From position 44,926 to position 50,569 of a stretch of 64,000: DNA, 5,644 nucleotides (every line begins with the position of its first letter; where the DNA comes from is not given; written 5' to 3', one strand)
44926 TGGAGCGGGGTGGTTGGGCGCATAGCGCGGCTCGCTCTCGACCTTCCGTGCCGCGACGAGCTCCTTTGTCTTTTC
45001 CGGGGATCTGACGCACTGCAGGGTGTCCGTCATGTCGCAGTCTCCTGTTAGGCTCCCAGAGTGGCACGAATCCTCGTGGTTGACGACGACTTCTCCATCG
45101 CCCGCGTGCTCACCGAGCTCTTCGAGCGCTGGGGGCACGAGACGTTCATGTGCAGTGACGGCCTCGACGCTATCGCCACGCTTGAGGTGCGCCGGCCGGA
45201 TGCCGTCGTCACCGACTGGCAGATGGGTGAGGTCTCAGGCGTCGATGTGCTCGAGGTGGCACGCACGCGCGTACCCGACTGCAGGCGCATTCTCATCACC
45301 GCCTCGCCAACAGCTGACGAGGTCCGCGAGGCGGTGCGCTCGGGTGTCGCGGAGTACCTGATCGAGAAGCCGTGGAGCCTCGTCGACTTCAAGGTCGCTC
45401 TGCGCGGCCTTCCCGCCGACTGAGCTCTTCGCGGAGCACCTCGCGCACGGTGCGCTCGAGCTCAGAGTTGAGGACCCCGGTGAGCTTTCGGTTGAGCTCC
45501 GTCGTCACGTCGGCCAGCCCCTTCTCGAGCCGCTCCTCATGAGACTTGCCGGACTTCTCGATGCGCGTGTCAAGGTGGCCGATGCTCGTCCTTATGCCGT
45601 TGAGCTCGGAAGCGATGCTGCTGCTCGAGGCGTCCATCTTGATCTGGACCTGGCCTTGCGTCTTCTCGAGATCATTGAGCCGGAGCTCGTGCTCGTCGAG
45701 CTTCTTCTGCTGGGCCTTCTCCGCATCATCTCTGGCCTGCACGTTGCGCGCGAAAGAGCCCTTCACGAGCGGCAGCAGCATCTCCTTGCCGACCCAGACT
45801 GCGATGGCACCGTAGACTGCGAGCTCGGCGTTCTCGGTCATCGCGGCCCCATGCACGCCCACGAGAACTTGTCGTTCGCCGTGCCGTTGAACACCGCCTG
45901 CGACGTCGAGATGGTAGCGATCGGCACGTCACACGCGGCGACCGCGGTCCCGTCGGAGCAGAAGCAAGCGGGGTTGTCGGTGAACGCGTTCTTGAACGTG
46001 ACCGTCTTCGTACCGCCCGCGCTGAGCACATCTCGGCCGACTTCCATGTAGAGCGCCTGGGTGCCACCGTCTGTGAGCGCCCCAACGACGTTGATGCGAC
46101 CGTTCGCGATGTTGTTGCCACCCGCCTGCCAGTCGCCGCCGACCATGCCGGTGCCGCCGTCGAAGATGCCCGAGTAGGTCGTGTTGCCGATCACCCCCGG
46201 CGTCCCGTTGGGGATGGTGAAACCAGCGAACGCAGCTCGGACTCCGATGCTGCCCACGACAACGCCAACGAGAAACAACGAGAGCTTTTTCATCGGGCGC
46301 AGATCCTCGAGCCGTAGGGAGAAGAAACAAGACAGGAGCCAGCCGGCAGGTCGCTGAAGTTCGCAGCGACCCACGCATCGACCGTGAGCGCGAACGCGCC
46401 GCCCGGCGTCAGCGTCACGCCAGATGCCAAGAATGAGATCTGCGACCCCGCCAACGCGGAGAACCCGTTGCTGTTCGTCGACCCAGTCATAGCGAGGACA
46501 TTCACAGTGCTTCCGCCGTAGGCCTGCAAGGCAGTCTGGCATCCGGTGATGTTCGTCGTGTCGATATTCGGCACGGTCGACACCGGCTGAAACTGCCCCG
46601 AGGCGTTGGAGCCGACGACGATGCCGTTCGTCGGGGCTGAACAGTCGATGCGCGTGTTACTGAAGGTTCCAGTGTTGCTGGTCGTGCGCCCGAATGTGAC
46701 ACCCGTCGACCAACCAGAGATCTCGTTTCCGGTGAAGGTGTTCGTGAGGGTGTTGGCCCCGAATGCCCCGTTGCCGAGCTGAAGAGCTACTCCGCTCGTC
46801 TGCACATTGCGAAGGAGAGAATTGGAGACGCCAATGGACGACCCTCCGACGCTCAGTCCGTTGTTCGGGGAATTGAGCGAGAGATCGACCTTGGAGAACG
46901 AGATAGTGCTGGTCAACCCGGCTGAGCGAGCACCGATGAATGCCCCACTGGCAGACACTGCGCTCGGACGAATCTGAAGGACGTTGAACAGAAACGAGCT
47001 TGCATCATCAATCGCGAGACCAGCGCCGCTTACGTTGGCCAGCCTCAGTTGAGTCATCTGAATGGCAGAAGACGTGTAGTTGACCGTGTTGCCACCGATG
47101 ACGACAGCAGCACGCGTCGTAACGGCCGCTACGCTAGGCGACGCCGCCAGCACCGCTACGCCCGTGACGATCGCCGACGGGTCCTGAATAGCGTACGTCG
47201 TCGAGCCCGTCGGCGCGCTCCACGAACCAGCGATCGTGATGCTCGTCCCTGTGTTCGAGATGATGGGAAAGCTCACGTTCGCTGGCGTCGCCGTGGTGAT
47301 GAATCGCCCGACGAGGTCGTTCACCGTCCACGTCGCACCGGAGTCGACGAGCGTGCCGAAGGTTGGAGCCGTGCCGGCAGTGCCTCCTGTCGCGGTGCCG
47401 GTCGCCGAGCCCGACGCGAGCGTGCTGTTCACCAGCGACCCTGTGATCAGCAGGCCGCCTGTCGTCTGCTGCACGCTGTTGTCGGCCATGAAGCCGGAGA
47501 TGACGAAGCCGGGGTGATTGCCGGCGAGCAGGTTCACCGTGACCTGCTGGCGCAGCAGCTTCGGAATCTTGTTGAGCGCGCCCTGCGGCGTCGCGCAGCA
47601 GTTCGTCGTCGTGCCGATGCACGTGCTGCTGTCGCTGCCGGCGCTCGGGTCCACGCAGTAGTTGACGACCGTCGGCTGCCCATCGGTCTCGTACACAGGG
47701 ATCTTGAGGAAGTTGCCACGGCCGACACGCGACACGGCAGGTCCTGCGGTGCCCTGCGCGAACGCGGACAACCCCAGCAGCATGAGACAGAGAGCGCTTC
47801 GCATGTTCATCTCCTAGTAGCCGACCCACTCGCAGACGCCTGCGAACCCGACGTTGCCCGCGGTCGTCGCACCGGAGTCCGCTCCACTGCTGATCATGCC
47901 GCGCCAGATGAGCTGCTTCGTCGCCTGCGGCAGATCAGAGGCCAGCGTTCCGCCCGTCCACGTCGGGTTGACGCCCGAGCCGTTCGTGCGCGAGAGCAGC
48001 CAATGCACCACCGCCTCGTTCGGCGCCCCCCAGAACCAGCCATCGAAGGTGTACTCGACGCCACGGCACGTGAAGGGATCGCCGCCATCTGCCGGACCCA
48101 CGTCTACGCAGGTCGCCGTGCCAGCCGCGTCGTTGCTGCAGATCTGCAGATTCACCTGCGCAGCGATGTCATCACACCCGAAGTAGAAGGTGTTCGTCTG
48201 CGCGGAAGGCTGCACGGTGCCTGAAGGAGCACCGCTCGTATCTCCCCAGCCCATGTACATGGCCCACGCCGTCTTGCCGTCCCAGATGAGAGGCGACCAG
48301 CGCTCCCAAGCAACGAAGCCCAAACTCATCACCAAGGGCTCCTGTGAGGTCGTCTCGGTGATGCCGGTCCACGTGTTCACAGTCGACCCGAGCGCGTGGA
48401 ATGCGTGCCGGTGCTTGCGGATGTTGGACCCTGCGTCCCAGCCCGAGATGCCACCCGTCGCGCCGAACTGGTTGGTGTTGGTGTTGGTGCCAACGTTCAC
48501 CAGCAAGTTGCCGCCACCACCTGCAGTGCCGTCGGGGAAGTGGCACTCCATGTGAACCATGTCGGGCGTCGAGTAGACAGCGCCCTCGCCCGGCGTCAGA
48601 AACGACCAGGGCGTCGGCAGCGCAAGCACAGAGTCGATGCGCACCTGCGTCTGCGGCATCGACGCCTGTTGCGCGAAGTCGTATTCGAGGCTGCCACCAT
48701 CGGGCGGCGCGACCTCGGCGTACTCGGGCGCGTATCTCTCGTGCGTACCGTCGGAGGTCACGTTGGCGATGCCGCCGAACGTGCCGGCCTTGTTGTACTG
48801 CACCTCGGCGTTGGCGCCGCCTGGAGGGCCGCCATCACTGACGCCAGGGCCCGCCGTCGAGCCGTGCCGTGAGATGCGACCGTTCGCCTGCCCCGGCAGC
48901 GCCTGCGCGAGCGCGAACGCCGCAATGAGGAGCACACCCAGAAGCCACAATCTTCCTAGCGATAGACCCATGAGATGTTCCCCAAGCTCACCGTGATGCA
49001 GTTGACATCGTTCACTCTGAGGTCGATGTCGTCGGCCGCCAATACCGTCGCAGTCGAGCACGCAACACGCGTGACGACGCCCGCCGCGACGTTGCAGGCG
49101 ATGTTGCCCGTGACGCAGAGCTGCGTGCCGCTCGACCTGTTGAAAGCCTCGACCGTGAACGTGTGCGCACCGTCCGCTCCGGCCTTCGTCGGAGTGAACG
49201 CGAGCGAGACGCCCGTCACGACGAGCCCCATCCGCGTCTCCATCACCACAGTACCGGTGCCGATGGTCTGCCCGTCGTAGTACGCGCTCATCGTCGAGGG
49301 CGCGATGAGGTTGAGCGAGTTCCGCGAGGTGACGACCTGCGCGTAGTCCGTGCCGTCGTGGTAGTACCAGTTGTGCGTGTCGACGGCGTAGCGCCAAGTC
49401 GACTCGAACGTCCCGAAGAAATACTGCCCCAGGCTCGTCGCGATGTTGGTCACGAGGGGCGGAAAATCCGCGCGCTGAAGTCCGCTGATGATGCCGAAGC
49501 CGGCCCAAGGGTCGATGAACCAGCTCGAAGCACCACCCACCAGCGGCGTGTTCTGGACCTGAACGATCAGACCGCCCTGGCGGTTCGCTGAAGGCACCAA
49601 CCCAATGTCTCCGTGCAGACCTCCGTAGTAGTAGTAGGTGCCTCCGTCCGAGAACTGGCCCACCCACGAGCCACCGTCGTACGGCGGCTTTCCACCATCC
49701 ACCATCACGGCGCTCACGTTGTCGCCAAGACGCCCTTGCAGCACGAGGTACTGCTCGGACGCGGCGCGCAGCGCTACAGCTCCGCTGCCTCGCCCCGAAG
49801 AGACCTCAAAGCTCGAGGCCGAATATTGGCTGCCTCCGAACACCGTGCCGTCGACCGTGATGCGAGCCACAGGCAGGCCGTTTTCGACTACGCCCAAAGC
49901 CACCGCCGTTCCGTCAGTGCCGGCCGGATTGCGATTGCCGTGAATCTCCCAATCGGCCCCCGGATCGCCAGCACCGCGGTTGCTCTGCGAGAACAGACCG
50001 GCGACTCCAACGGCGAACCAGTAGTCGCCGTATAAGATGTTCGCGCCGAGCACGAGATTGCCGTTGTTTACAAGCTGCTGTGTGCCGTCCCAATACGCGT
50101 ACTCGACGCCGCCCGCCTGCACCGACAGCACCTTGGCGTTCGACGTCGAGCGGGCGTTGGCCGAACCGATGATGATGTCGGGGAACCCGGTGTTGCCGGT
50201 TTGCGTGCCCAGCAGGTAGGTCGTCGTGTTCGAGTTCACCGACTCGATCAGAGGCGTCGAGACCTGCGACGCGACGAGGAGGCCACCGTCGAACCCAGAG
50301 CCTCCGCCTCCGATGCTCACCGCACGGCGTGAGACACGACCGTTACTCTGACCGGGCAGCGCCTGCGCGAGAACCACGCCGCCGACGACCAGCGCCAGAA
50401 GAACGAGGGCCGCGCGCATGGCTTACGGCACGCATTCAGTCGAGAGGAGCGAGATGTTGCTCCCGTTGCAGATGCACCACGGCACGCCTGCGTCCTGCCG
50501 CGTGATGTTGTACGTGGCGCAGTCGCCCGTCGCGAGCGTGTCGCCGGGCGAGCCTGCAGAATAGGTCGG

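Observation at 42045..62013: About 20-kb leftward block full of secreted and membrane proteins and hydrolases, with no recognisable terminase, portal, HK97 capsid, tape-measure or tail genes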

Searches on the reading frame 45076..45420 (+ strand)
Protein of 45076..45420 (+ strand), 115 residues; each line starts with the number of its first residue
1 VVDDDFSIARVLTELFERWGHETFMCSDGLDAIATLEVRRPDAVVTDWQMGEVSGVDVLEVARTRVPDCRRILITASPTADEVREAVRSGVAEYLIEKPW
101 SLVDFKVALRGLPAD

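Call 40: search_protein_families(library=pfam, max_evalue=1, proteins=[window:45076-45420:+])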
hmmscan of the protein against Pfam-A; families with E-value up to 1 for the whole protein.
window:45076-45420:+ (115 aa): 1 family
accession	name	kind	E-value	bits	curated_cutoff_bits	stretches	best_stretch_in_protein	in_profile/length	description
PF00072.30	Response_reg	-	1.5e-17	64.2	30.2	1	2-107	4-108/111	Response regulator receiver domain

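Call 41: search_protein_families(library=ncbifam, max_evalue=0.1, proteins=[window:45076-45420:+])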
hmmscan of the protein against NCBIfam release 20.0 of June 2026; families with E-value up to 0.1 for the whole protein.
window:45076-45420:+ (115 aa): 76 families (the best 25 are shown)
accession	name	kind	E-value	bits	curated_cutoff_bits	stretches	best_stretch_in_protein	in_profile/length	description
NF053512.1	nitric_RR_NosR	exception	2.4e-18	66.4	400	1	1-101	3-103/422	response regulator c-di-GMP phosphodiesterase, NosR family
NF008469.0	PRK11361.1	equivalog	1.1e-13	50.7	714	1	1-107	9-114/461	acetoacetate metabolism transcriptional regulator AtoC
TIGR01818.1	ntrC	equivalog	1.9e-13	50.1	558.6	1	1-104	3-105/463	nitrogen regulation protein NR(I)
NF040689.1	MtrAB_MtrA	equivalog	1.8e-11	43.8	300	1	1-101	3-101/219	MtrAB system response regulator MtrA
NF041946.1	LuxO_transreg_Vib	equivalog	4.7e-11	42.2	800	1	1-99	1-98/463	quorum-sensing sigma-54 dependent transcriptional regulator LuxO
NF007689.0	PRK10365.1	equivalog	1.5e-10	40.5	760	1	1-100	10-108/441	sigma-54-dependent response regulator transcription factor ZraR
NF045505.1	RR_RssB_Pseudo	equivalog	3.3e-10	39.6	700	1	2-97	11-106/394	two-component system response regulator RssB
NF007969.0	PRK10693.1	equivalog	4.1e-10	39.2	329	1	1-96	12-107/337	two-component system response regulator RssB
NF033791.1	ActR_PrrA_rreg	equivalog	6.9e-10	39.2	250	1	1-104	6-108/173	ActR/PrrA/RegA family redox response regulator transcription factor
NF051870.1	NAssimRespRegNtrX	equivalog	1.7e-09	37.1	600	1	1-101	6-107/452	nitrogen assimilation response regulator NtrX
TIGR02154.1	PhoB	equivalog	2.2e-09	36.9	296.2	1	1-105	7-112/226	phosphate regulon transcriptional regulator PhoB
NF045944.1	ResRegRpaBCyano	equivalog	2.4e-09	36.9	330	1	1-104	2-103/229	response regulator transcription factor RpaB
NF046022.1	RespRegCpdRBruc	equivalog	6.6e-09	35.8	180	1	2-105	7-109/120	cell cycle two-component system response regulator CpdR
NF007935.0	PRK10651.1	equivalog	1.9e-08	33.7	250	1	26-97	38-109/216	two-component system response regulator NarL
NF008176.1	PRK10923.1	equivalog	2.4e-08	33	620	1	1-108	8-113/469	nitrogen regulation protein NR(I)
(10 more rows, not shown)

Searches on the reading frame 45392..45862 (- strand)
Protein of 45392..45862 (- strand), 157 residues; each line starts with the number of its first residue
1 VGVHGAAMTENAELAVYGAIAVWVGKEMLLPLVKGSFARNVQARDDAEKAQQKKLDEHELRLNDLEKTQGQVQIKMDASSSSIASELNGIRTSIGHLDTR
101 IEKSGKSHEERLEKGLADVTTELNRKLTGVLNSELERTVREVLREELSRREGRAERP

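Call 40: search_protein_families(library=pfam, max_evalue=1, proteins=[window:45392-45862:-])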
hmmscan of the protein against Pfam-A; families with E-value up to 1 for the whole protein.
window:45392-45862:- (157 aa): 7 families
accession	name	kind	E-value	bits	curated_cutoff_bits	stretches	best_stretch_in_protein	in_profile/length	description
PF04513.17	Baculo_PEP_C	-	0.015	15.8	38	1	62-135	22-94/140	Baculovirus polyhedron envelope protein, PEP, C terminus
PF22638.1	FlgK_D1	-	0.032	14.3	28.6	1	61-132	52-121/233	Flagellar hook-associated protein FlgK helical domain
PF10779.14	XhlA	-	0.058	14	34.7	1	52-91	10-45/67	Haemolysin XhlA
PF24850.1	CC_BshC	-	0.061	13.6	27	1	65-137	33-107/159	Bacillithiol biosynthesis BshC, C-terminal coiled-coil domain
PF23617.1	EF-hand_15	-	0.097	13.3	27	1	36-64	27-54/70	EF-hand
PF20011.4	fvmJAB_N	-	0.12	12.7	27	1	23-106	11-76/158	JAB N-terminal domain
PF07798.16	CCDC90-like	-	0.62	10.3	33.5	0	47-113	80-147/175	Coiled-coil domain-containing protein 90-like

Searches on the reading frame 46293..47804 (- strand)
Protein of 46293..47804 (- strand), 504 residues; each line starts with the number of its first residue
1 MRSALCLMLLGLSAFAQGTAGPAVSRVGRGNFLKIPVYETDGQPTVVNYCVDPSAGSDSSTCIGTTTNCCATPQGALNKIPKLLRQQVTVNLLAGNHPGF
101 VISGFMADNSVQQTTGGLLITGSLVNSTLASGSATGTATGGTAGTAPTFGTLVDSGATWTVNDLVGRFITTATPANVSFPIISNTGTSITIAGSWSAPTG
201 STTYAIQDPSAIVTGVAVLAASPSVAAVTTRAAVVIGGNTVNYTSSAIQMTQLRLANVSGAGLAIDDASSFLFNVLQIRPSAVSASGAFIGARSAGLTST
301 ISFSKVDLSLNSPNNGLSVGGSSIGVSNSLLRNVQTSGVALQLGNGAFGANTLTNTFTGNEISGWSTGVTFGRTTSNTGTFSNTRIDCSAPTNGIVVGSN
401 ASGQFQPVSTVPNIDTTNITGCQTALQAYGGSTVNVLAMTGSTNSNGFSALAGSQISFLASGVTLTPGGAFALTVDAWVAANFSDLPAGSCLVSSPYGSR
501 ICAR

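Call 9: search_protein_families(library=pfam, max_evalue=0.05, proteins=[window:46293-47804:-])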
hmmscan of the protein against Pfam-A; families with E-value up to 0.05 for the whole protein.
window:46293-47804:- (504 aa): 0 families

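Call 10: search_protein_families(library=phrogs, max_evalue=0.05, proteins=[window:46293-47804:-])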
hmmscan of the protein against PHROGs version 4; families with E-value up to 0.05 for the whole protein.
window:46293-47804:- (504 aa): 0 families

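Call 41: search_protein_families(library=ncbifam, max_evalue=0.1, proteins=[window:46293-47804:-])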
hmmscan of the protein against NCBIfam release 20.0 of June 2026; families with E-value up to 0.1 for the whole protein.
window:46293-47804:- (504 aa): 0 families

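Call 78: search_solved_structures(query=window:46293-47804:-, max_evalue=5)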
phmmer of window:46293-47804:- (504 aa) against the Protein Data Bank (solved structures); distinct sequences matched with E-value up to 5: 0.

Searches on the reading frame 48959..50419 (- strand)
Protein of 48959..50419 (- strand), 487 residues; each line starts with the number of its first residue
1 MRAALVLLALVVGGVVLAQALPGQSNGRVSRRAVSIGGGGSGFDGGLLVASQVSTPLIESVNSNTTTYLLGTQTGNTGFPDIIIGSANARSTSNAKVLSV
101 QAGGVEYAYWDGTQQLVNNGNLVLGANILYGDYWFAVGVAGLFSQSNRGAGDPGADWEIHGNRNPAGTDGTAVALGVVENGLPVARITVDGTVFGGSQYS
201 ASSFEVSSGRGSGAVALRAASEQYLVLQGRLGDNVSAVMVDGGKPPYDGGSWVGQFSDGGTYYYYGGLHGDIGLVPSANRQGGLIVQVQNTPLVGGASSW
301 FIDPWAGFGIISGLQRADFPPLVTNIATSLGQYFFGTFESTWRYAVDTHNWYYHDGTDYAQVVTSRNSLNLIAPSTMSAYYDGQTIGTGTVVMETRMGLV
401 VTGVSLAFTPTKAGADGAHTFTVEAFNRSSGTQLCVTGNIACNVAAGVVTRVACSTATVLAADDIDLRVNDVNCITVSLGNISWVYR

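Call 9: search_protein_families(library=pfam, max_evalue=0.05, proteins=[window:48959-50419:-])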
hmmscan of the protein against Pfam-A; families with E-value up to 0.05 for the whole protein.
window:48959-50419:- (487 aa): 0 families

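Call 10: search_protein_families(library=phrogs, max_evalue=0.05, proteins=[window:48959-50419:-])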
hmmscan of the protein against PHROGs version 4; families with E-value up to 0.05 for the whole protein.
window:48959-50419:- (487 aa): 1 family
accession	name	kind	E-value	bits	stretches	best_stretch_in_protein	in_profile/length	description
phrog_20997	-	unknown function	0.039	15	0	339-387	23-70/72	-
